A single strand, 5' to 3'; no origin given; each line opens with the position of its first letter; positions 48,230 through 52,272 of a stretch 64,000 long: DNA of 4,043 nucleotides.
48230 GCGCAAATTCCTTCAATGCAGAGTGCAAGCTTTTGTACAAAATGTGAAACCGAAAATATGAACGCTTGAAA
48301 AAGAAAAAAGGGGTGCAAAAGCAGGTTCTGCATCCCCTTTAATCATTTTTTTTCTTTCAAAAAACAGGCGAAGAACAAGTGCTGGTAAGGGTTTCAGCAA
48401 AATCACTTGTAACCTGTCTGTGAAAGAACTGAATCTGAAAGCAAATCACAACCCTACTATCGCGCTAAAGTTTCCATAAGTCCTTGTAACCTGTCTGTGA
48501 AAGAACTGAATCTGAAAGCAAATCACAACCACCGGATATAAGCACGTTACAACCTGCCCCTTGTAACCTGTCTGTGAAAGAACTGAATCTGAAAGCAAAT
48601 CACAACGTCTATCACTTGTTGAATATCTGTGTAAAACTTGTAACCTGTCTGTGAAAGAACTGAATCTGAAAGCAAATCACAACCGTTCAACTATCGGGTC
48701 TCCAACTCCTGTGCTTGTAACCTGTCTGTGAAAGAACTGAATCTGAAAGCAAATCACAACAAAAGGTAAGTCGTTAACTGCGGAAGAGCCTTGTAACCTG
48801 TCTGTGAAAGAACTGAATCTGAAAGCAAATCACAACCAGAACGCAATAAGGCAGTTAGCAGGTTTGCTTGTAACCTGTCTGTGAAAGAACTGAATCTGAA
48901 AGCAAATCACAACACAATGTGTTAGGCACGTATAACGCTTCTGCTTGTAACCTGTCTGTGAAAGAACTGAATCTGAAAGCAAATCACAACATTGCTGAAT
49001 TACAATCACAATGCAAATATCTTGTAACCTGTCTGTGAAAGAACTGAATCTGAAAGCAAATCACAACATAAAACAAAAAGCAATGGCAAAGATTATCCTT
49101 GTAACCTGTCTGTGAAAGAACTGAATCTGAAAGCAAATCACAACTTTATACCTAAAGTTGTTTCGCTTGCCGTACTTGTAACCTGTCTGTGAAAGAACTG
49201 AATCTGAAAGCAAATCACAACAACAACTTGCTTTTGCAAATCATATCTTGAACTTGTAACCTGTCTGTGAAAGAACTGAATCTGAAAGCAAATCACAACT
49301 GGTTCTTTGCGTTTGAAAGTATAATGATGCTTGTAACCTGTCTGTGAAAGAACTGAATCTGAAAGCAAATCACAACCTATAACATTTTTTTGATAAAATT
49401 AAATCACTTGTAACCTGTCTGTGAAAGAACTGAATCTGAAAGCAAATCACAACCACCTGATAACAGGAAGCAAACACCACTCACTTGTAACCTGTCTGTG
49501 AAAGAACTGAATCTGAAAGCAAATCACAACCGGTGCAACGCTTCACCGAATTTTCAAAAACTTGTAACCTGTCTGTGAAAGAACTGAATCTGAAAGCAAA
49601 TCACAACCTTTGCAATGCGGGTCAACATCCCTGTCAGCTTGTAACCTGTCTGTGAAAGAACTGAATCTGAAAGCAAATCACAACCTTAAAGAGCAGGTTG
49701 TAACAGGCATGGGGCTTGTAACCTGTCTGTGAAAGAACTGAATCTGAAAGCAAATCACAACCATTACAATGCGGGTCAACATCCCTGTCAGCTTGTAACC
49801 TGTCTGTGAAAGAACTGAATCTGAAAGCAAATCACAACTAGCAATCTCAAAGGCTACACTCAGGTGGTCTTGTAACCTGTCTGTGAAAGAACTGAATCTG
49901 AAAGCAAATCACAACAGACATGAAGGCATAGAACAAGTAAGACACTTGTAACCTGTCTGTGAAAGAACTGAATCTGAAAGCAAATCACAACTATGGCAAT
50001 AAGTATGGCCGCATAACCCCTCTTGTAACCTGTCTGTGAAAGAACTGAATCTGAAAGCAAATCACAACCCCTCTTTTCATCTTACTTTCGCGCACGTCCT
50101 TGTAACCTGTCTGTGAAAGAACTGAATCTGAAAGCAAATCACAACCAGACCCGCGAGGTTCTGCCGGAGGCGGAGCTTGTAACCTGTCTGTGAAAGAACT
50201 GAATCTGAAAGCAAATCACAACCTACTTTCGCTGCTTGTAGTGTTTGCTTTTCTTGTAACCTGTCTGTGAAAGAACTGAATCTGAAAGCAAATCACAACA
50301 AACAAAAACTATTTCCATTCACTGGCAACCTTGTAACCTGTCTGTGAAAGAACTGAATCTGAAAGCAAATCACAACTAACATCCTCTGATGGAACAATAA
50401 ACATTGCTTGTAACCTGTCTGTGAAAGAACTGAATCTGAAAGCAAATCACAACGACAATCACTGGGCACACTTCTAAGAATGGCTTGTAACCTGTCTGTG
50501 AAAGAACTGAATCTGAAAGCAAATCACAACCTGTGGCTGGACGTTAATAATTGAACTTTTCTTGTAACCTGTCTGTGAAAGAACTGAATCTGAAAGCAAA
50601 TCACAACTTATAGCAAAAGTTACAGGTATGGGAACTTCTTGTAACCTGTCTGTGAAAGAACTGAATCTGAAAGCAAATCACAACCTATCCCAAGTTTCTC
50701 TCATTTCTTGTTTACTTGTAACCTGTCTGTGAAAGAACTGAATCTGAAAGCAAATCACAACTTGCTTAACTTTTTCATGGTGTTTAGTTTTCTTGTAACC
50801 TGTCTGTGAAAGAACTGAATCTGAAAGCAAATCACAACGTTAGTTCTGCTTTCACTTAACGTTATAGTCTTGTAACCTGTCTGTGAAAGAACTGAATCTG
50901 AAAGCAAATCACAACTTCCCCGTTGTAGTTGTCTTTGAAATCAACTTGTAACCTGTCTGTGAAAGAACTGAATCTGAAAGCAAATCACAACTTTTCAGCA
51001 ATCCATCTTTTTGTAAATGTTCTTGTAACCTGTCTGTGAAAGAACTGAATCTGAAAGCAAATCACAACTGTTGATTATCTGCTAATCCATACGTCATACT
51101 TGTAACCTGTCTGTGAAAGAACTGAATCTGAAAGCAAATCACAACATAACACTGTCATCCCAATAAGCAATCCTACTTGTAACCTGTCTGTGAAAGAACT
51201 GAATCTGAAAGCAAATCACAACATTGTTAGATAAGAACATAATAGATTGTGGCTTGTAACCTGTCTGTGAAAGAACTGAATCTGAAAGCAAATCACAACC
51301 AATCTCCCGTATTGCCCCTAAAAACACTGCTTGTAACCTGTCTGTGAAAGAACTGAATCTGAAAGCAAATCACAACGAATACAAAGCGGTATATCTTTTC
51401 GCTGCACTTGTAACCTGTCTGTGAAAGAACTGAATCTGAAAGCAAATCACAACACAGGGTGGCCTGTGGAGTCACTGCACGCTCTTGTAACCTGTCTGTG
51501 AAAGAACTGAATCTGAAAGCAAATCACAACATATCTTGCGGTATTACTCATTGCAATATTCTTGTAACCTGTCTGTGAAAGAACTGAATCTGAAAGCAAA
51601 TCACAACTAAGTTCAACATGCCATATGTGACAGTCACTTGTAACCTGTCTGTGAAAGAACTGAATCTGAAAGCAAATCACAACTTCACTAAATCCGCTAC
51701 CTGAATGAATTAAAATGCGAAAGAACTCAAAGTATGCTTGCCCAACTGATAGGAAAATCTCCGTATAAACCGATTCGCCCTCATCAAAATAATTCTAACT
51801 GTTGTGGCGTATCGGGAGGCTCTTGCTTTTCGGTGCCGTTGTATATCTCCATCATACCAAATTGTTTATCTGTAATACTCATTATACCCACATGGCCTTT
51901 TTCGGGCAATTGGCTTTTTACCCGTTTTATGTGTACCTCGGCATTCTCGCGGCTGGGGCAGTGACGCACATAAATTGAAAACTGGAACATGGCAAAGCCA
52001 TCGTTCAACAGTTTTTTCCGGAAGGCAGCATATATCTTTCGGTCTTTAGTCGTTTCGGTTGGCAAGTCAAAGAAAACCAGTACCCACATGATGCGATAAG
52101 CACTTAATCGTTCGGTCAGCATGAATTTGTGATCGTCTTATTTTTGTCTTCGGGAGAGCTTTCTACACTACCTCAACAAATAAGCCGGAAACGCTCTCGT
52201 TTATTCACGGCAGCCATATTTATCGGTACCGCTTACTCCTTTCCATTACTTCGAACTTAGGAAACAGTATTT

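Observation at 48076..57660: Complete minimal type II-C CRISPR-Cas9 system: cas9-cas1-cas2, a 43-repeat array and a divergent tracrRNA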

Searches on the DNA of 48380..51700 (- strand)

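Call 13: search_dna_similar(query=window:48380-51700:-, collection=phages, mode=distant, max_evalue=5, max_rows=30)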
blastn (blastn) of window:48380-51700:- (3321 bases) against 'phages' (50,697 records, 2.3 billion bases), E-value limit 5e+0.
Records with a match: 3; places in all: 3; records where one place covers at least 80% of the query: 0.
Best place of each record, by identity: 90-95% 2; 60-80% 1.
By first word of the organism name: Marine 2; Erwinia 1.
By host as written in the record: - 2; Erwinia amylovora 1.
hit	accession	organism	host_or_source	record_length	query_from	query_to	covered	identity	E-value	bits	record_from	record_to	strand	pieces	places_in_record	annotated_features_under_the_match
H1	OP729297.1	Erwinia phage vB_Ea_2910A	Erwinia amylovora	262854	2807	2865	2%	78.3%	4e+0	42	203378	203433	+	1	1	hypothetical protein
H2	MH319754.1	Marine virus AG-345-L05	single cell amplified by WGA-X; seawater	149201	926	955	1%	90.0%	4e+0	42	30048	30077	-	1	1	record has no annotation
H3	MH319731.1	Marine virus AG-345-E02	single cell amplified by WGA-X; seawater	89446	929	955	1%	92.6%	4e+0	41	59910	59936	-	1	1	record has no annotation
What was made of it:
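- Tried and rejected: blastn of the whole array against GenBank phages (call 13) gave only chance hits at E = 4.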

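Call 46: search_dna_similar(query=window:48380-51700:-, collection=plasmids, mode=distant, max_evalue=5, max_rows=15)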
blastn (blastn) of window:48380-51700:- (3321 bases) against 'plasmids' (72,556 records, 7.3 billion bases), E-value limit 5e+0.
Records with a match: 31; places in all: 32; records where one place covers at least 80% of the query: 0.
Best place of each record, by identity: 90-95% 1; 80-90% 27; 60-80% 3.
By first word of the organism name: Bacillus 26; Lactobacillus 2; Phocaeicola 1; Persicobacter 1; Streptomyces 1.
By predicted mobility (MOB-suite, as given by PLSDB): conjugative 16; non-mobilizable 13; mobilizable 2.
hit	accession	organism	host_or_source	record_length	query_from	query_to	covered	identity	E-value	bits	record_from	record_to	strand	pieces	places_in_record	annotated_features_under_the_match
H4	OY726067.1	Phocaeicola massiliensis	-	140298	860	2740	10%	73.6%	1e-4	156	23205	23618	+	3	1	none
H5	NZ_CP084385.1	Lactobacillus helsingborgensis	Apis mellifera,pure culture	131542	2607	2664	2%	78.0%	3e+0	43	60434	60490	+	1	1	hypothetical protein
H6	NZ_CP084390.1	Lactobacillus helsingborgensis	Apis mellifera,pure culture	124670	2607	2664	2%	78.0%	3e+0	43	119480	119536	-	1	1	hypothetical protein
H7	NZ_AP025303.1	Persicobacter psychrovividus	-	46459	2854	2899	1%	82.6%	7e-2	48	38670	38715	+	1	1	none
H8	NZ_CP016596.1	Bacillus cereus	cell culture,Korean fermented food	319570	2292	2335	1%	82.2%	3e+0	43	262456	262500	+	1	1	adhE: bifunctional acetaldehyde-CoA/alcohol dehydrogenase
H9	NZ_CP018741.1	Bacillus cereus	Salad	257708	2292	2335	1%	82.2%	3e+0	43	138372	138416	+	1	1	none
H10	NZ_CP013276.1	Bacillus thuringiensis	Vectobac,bacterial clone,Commercial ...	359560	2292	2335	1%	82.2%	3e+0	43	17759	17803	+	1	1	adhE: bifunctional acetaldehyde-CoA/alcohol dehydrogenase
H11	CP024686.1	Bacillus wiedmannii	cell culture,soil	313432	2292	2335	1%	82.2%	3e+0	43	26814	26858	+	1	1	bifunctional acetaldehyde-CoA/alcohol dehydrogenase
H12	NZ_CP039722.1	Bacillus thuringiensis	whole organism,soil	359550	2292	2335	1%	82.2%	3e+0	43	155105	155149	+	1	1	adhE: bifunctional acetaldehyde-CoA/alcohol dehydrogenase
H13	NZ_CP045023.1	Bacillus thuringiensis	whole organism,soil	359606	2292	2335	1%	82.2%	3e+0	43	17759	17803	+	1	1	adhE: bifunctional acetaldehyde-CoA/alcohol dehydrogenase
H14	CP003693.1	Bacillus thuringiensis MC28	-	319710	2292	2335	1%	82.2%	3e+0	43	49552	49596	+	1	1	Alcohol dehydrogenase, iron-containing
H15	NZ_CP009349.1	Bacillus thuringiensis HD1002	Sewage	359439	2292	2335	1%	82.2%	3e+0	43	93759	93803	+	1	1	adhE: bifunctional acetaldehyde-CoA/alcohol dehydrogenase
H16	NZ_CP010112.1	Bacillus thuringiensis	soil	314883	2292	2335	1%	82.2%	3e+0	43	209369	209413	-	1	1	adhE: bifunctional acetaldehyde-CoA/alcohol dehydrogenase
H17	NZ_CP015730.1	Bacillus cereus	sludge of an anaerobic digestion reactor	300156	2292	2335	1%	82.2%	3e+0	43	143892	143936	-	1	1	adhE: bifunctional acetaldehyde-CoA/alcohol dehydrogenase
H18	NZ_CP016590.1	Bacillus thuringiensis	Mono isolate,Ginseng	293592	2292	2335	1%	82.2%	3e+0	43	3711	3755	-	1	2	none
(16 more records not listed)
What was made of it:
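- Tried and rejected: blastn against PLSDB plasmids (call 46) gave only a repeat-like array in a Phocaeicola record plus chance hits.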

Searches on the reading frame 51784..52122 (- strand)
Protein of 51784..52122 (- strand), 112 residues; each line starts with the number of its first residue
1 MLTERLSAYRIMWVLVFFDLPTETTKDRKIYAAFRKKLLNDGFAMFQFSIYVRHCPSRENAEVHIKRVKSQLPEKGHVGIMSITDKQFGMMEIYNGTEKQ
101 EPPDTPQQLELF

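Call 7: search_protein_families(library=pfam, proteins=[window:51784-52122:-])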
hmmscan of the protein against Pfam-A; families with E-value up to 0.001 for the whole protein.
window:51784-52122:- (112 aa): 2 families
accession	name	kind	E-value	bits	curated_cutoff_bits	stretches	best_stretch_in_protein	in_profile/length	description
PF09827.14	CRISPR_Cas2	-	1.1e-18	67.7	23.8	1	12-91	1-74/74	CRISPR associated protein Cas2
PF20803.2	PaaX_M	-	1.1e-06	29.1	24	1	12-69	7-61/83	PaaX protein central Cas2-like domain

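Call 9: search_protein_families(library=ncbifam, proteins=[window:51784-52122:-])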
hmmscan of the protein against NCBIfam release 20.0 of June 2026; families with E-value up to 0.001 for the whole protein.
window:51784-52122:- (112 aa): 1 family
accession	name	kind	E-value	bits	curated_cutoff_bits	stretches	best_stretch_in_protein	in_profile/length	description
TIGR01573.1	cas2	equivalog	1.7e-20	73.1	24.5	1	12-106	1-90/96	CRISPR-associated endonuclease Cas2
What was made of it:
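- Checked: Cas2 matches TIGR01573 and PF09827 (calls 7, 9).
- All three cas ORFs are full length against their family models (call 9).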

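Call 61: find_encoding_contigs(protein=window:51784-52122:-, flank=5000, max_places=4)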
Protein window:51784-52122:- (112 aa): no gene with exactly this product is on record in the collection.
